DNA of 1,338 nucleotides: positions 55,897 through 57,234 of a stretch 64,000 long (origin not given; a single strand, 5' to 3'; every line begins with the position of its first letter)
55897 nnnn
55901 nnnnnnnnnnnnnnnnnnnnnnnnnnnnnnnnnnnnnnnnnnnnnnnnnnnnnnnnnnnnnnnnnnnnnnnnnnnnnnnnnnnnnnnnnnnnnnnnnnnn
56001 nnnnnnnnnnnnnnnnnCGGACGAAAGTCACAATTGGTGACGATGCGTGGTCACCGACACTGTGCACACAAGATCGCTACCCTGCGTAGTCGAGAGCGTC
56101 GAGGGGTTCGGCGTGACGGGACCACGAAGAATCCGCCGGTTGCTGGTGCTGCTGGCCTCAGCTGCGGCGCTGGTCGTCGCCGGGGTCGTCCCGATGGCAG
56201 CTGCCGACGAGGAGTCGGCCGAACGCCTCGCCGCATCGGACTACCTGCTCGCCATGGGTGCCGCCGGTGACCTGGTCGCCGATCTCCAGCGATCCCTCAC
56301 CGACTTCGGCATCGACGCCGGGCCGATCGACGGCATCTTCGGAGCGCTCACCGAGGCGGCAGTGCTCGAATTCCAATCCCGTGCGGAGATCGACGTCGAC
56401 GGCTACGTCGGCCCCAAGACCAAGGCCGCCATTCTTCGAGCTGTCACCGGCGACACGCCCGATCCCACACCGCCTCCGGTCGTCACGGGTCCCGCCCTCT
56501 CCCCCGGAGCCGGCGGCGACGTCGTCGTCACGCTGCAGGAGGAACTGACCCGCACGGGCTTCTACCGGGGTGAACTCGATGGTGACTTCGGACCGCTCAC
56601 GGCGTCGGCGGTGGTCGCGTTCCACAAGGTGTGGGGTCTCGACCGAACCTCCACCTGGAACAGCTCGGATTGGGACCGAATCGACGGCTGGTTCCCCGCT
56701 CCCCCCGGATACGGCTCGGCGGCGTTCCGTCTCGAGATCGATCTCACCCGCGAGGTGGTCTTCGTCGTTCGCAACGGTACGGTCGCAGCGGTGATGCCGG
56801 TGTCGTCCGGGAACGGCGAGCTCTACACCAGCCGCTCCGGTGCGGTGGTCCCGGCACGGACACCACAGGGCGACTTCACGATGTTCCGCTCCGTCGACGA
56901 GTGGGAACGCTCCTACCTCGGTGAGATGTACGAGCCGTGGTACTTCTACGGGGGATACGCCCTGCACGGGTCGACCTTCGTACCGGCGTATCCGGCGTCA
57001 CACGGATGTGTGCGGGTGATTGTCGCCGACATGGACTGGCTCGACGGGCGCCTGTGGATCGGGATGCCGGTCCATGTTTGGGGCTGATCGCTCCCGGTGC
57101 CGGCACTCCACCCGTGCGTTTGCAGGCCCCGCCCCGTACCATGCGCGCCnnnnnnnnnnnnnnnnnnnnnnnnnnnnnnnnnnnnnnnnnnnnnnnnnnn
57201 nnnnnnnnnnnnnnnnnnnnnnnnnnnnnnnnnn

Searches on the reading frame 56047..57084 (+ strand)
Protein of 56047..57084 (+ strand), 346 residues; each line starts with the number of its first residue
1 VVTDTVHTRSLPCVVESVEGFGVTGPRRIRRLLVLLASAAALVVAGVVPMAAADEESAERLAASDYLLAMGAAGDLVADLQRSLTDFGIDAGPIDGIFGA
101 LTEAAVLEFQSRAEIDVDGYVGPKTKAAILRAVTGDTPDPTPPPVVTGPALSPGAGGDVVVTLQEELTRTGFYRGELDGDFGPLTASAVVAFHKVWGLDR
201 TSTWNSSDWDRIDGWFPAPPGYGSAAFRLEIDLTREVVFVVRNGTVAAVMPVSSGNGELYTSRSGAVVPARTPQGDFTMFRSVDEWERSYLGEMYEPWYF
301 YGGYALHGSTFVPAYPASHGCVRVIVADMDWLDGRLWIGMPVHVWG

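Call 29: search_protein_families(library=pfam, proteins=[window:56047-57084:+], max_evalue=0.00001)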
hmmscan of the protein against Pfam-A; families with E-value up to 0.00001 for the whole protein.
window:56047-57084:+ (346 aa): 3 families
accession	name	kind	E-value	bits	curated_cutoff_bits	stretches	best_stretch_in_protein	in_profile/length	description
PF01471.23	PG_binding_1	-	3.3e-25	88.5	23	2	74-129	2-57/57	Putative peptidoglycan binding domain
PF03734.19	YkuD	-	4.4e-13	50.5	23.4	1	228-344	3-146/146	L,D-transpeptidase catalytic domain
PF09374.15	PG_binding_3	-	9.6e-07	29.3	24.6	0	113-132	15-35/76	Predicted Peptidoglycan domain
